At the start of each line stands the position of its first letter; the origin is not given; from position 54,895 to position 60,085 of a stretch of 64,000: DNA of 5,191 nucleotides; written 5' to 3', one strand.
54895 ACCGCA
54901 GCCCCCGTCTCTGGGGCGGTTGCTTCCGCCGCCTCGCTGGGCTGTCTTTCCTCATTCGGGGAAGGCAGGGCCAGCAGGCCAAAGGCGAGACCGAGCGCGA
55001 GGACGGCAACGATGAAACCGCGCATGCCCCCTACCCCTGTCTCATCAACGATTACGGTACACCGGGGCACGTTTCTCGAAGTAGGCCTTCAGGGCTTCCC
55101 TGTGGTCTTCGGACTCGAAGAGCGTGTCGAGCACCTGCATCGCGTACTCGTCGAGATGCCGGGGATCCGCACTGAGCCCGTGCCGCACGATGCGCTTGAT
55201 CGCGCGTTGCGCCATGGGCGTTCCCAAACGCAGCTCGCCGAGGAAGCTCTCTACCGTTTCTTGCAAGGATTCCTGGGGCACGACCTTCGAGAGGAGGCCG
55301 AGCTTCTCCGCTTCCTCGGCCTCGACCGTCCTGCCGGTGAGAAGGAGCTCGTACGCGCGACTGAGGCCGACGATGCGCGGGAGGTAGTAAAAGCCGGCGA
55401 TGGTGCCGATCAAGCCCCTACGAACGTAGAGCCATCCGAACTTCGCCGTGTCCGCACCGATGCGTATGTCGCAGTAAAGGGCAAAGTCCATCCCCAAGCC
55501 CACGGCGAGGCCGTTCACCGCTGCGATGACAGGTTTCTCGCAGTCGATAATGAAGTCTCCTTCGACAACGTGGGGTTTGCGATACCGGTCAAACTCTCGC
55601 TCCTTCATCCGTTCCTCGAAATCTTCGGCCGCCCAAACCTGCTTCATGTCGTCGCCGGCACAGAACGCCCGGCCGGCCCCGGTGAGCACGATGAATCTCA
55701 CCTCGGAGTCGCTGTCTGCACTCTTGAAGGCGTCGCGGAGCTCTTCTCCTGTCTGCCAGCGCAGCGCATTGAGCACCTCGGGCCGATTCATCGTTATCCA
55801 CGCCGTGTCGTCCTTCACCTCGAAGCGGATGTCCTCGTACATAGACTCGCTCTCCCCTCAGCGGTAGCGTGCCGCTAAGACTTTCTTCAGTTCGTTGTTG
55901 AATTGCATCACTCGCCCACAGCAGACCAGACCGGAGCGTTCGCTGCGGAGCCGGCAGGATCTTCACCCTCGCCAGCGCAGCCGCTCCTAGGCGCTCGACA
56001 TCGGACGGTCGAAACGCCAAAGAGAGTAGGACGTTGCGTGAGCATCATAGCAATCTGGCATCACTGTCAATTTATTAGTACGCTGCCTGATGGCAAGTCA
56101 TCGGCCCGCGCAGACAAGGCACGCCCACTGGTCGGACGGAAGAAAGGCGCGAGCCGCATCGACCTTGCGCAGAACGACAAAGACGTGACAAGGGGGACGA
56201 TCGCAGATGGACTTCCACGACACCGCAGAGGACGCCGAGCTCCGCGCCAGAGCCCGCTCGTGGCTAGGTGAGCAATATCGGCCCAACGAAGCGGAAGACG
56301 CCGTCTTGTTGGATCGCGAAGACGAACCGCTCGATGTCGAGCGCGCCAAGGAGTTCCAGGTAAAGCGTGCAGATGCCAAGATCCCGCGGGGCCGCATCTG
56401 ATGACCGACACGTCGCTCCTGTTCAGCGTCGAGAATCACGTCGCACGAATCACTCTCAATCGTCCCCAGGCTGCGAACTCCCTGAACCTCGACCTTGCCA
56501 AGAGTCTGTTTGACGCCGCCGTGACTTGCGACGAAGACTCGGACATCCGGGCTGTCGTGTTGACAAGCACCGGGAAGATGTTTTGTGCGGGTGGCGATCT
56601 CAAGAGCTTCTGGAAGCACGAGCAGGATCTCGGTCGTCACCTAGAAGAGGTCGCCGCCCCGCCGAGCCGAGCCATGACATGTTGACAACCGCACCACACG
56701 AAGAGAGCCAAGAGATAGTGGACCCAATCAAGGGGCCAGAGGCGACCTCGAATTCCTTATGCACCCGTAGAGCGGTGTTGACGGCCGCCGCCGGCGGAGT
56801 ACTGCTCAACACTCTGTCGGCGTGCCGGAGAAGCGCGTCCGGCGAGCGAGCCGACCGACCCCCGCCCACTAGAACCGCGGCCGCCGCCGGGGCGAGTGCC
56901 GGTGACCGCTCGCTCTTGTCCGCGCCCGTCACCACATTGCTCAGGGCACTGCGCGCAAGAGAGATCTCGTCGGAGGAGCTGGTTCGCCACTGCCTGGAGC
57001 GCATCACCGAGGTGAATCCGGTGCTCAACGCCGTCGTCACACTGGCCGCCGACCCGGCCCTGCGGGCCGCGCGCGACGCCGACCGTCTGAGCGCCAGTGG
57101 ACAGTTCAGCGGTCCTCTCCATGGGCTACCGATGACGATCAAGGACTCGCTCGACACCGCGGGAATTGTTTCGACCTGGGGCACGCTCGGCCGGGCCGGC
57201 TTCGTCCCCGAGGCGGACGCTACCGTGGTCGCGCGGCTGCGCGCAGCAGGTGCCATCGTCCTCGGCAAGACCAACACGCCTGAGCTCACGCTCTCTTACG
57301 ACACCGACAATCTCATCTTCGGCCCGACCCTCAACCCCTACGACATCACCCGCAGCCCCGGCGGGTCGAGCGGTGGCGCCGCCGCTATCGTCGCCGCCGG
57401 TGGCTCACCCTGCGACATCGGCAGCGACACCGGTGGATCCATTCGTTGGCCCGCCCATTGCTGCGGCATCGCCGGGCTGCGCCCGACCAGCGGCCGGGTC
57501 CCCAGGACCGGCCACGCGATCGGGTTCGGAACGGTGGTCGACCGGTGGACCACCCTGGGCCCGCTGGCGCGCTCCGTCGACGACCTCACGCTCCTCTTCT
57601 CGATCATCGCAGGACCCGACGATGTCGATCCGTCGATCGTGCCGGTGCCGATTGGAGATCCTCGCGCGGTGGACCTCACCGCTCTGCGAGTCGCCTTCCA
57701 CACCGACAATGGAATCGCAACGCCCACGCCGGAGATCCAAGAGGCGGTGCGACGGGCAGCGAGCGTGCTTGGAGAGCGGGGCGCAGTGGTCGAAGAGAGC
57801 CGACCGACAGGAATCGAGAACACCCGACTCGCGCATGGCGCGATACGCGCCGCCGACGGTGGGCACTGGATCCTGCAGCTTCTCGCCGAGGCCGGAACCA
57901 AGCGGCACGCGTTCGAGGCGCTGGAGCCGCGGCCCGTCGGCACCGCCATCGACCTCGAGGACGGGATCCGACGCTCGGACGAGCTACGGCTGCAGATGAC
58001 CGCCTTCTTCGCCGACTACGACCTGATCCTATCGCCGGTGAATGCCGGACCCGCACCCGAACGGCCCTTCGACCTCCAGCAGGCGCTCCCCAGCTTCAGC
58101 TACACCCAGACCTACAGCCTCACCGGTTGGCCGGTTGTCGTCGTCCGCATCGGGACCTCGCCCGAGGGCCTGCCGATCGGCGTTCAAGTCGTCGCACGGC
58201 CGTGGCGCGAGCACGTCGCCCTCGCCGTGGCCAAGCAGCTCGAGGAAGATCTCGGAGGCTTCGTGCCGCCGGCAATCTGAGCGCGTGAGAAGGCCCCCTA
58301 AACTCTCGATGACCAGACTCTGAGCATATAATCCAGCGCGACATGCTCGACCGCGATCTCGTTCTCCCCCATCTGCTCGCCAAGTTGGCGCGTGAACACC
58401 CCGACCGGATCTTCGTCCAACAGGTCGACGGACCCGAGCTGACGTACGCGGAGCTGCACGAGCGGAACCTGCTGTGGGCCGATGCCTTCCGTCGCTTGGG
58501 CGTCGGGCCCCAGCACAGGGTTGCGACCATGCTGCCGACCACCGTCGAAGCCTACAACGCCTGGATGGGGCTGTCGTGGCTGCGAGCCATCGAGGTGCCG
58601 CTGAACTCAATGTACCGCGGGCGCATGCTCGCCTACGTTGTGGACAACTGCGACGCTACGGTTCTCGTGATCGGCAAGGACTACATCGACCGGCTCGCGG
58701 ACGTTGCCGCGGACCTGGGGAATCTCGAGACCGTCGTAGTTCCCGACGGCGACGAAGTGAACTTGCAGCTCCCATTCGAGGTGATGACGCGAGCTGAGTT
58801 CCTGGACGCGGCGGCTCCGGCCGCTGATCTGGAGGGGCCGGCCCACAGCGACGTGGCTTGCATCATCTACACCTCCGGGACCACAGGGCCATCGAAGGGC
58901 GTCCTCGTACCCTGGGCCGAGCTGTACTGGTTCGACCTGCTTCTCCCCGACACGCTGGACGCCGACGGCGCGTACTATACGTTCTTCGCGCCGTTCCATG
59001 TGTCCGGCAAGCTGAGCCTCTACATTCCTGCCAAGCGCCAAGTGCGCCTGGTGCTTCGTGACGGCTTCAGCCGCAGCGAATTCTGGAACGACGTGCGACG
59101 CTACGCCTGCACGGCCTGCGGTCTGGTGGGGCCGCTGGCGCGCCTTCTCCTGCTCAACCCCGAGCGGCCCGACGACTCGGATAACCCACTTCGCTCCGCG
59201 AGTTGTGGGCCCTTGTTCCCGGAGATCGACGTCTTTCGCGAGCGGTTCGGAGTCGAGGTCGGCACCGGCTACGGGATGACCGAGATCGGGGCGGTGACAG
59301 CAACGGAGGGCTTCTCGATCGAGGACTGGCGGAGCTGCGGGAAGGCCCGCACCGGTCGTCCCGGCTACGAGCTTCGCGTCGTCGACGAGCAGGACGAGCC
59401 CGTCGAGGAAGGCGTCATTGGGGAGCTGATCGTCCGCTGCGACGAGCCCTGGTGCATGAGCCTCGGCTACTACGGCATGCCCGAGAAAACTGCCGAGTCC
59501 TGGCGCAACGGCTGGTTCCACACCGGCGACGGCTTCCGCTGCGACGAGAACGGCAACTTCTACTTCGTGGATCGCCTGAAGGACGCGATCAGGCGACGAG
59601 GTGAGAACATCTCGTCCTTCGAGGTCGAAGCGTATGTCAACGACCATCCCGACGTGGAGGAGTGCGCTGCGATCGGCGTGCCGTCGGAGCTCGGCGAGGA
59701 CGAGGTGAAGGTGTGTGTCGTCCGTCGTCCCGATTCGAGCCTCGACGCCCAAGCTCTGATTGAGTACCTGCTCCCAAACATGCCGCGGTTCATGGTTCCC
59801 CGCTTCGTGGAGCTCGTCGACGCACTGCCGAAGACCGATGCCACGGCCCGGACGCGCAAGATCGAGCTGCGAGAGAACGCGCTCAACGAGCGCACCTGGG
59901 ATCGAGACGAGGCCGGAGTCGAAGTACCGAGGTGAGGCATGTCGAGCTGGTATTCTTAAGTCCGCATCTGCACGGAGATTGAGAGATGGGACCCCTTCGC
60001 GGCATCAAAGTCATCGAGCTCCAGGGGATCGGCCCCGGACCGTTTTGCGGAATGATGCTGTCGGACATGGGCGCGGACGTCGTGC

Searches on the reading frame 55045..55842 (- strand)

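Call 45: search_protein_families(library=ncbifam, proteins=[window:55045-55842:-], max_evalue=1e-8)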
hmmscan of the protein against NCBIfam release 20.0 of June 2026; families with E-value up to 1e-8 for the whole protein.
window:55045-55842:- (265 aa): 69 families (the best 25 are shown)
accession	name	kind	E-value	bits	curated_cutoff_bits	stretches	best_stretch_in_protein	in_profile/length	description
NF004857.0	PRK06210.1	equivalog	3.9e-64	216.7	341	1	2-263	7-273/275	enoyl-CoA hydratase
NF051848.1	EnCoAHydtEchA19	equivalog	2.5e-61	207.5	400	1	8-265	5-258/258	enoyl-CoA hydratase EchA19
NF006699.0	PRK09245.1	subfamily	2e-59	201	354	1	3-264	3-265/266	crotonase/enoyl-CoA hydratase family protein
NF006109.0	PRK08260.1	subfamily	5.1e-59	199.9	320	1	2-264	3-277/296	enoyl-CoA hydratase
NF006107.0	PRK08258.1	equivalog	1.2e-52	178.9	330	1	4-263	18-275/277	enoyl-CoA hydratase family protein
NF042430.2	EnCoAhydt_DpgD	equivalog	4.3e-51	173.9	400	1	8-264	2-257/258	enoyl-CoA-hydratase DpgD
NF004517.0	PRK05862.1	equivalog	1.3e-49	169.1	396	1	2-265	3-257/257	enoyl-CoA hydratase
NF004475.0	PRK05809.1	subfamily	1.3e-49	169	394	1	2-265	3-260/260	short-chain-enoyl-CoA hydratase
NF004781.0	PRK06127.1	subfamily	3.5e-49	167.9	291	1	4-263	12-267/269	enoyl-CoA hydratase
NF006007.0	PRK08138.1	subfamily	9.2e-49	166.1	355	1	10-264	15-260/261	enoyl-CoA hydratase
NF005864.0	PRK07799.1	equivalog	6.3e-48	163.3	316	1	5-265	10-266/266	crotonase/enoyl-CoA hydratase family protein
NF004796.0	PRK06144.1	subfamily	9.3e-47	159.7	272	1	3-263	8-260/262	enoyl-CoA hydratase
NF006100.0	PRK08252.1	subfamily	7.2e-46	156.8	282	1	3-263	3-252/254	crotonase/enoyl-CoA hydratase family protein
NF004840.0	PRK06190.1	equivalog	1e-45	156.4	253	1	7-224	8-218/260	enoyl-CoA hydratase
NF005802.0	PRK07657.1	equivalog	7.1e-45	153.6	363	1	3-263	3-258/260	enoyl-CoA hydratase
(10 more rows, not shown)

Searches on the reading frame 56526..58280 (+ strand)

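Call 45: search_protein_families(library=ncbifam, proteins=[window:56526-58280:+], max_evalue=1e-8)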
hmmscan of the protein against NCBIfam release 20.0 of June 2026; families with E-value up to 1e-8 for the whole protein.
window:56526-58280:+ (584 aa): 26 families (the best 25 are shown)
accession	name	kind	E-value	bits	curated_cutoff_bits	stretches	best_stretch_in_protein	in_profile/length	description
NF005687.0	PRK07487.1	subfamily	2.2e-98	330.1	428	1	137-579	12-459/468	amidase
NF004816.0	PRK06170.1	equivalog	4e-97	325.9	503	1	133-583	12-489/493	amidase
NF004815.0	PRK06169.1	equivalog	2.8e-84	283.3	506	1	135-575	12-458/471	amidase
NF006631.0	PRK09201.1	equivalog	1.8e-76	257.8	461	1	132-575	6-454/466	AtzE family amidohydrolase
NF005686.0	PRK07486.1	subfamily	4.6e-75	253.2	465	1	129-573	10-470/486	amidase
TIGR02715.1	amido_AtzE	subfamily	5.9e-74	249.6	425.75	1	138-575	5-447/452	AtzE family amidohydrolase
NF005688.0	PRK07488.1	equivalog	1.1e-71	242.2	532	1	128-422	6-284/474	indoleacetamide hydrolase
NF004717.0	PRK06061.1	equivalog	6.7e-71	239.4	498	1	132-575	16-466/483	amidase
NF005450.0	PRK07042.1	equivalog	1.8e-70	237.7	458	1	134-574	8-450/464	amidase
NF009119.0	PRK12470.1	equivalog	1.5e-66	225.3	498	1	133-573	9-449/462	amidase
TIGR00132.1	gatA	equivalog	1.1e-60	205.7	481.1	1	141-425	4-284/466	Asp-tRNA(Asn)/Glu-tRNA(Gln) amidotransferase subunit GatA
NF005565.0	PRK07235.1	subfamily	5.8e-56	190.2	545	1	189-424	79-315/506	amidase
NF005899.0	PRK07869.1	equivalog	4.8e-53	180.6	418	1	135-426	17-297/471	amidase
NF006006.0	PRK08137.1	equivalog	1.6e-52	179.1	534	1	118-425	19-334/529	amidase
NF005460.0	PRK07056.1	subfamily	7.3e-50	170.2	447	1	133-574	8-451/457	amidase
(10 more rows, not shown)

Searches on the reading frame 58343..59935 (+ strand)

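Call 45: search_protein_families(library=ncbifam, proteins=[window:58343-59935:+], max_evalue=1e-8)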
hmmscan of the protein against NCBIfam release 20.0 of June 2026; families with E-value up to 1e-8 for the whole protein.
window:58343-59935:+ (530 aa): 87 families (the best 25 are shown)
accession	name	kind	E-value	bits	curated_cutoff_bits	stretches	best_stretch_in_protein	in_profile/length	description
NF004808.0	PRK06155.1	equivalog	1.1e-141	472.7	722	1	5-530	20-539/542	ATP-dependent acyl-CoA ligase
NF004837.0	PRK06187.1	subfamily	2.5e-88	296.6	476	1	3-516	5-525/531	long-chain-fatty-acid--CoA ligase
NF005947.1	PRK08008.1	equivalog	9.5e-72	242.2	651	1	32-502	37-511/518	crotonobetaine/carnitine-CoA ligase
NF006182.0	PRK08316.1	subfamily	8e-60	202.8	663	2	308-513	317-517/523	fatty acyl-CoA synthetase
NF006134.1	PRK08279.1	equivalog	7e-58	196.6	625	1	6-518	44-572/605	long-chain-acyl-CoA synthetase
NF005702.0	PRK07514.1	subfamily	3.2e-53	180.8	558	1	12-512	9-499/506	malonyl-CoA synthase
NF005801.1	PRK07656.1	equivalog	2.8e-50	171.4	657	1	8-509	3-499/500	FadD3 family acyl-CoA ligase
NF006572.0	PRK09088.1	equivalog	4.5e-49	167.4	696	1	303-516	281-490/491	acyl-CoA synthetase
NF005857.1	PRK07786.1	exception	5.3e-49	167.1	733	2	306-511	311-510/513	fatty-acid--CoA ligase FadD5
TIGR03098.1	ligase_PEP_1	hypoth_equivalog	8e-49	166.5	592.35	1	8-500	2-506/517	acyl-CoA ligase (AMP-forming), exosortase A system-associated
NF047394.1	AcylCoAsynMbcS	equivalog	1.1e-48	166.2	850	2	295-515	304-522/525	acyl-CoA synthetase MbcS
NF004114.0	PRK05605.1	equivalog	1.8e-48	165.2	766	1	142-515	195-571/575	long-chain-fatty-acid--CoA ligase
NF004758.0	PRK06087.1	equivalog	3e-47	161.2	736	1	12-515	30-537/548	medium-chain fatty-acid--CoA ligase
NF009233.0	PRK12583.1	subfamily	2.1e-46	158.5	832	1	303-516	343-553/558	fatty acid CoA ligase family protein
NF006020.0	PRK08162.1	subfamily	4.6e-46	157.3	677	1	18-516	31-541/545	acyl-CoA synthetase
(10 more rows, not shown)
